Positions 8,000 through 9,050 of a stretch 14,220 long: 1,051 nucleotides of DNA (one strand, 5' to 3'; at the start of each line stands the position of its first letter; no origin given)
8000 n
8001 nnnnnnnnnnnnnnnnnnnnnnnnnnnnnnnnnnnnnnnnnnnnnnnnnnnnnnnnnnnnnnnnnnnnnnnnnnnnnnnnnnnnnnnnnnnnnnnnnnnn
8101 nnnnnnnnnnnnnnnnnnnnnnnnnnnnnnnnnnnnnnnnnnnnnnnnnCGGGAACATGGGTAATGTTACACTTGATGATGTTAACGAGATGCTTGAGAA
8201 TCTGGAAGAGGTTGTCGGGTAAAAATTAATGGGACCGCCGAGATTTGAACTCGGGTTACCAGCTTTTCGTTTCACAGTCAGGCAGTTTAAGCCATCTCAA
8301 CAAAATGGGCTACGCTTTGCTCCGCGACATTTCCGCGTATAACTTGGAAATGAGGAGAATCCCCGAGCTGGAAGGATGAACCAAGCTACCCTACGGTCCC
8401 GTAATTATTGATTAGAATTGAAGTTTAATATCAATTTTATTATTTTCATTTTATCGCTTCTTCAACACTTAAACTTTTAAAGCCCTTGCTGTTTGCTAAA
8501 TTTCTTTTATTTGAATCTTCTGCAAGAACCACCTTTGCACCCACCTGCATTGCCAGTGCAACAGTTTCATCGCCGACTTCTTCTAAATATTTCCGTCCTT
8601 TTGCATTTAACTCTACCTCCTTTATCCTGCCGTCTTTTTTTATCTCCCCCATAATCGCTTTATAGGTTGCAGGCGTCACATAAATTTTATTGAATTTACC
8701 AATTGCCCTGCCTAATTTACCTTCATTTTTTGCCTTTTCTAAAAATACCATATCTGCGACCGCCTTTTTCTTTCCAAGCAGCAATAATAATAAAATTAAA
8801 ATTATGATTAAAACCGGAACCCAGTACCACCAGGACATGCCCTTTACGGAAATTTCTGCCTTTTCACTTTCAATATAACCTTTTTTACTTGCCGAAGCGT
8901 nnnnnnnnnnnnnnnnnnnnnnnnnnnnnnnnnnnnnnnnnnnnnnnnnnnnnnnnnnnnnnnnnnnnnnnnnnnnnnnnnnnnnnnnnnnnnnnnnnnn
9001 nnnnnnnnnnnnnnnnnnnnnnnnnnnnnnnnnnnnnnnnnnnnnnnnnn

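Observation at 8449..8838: Cytoplasmic 109-aa C-terminal tail with a PIN-like (DUF5615/Mut7-C-like) signature on an otherwise extracellular giant protein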

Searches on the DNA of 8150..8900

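Call 47: search_rna_families(source=window, start=8150, end=8900, threshold=evalue, max_evalue=1, show_alignments=1)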
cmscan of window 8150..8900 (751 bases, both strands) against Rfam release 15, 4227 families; matches with E-value up to 1: 0.
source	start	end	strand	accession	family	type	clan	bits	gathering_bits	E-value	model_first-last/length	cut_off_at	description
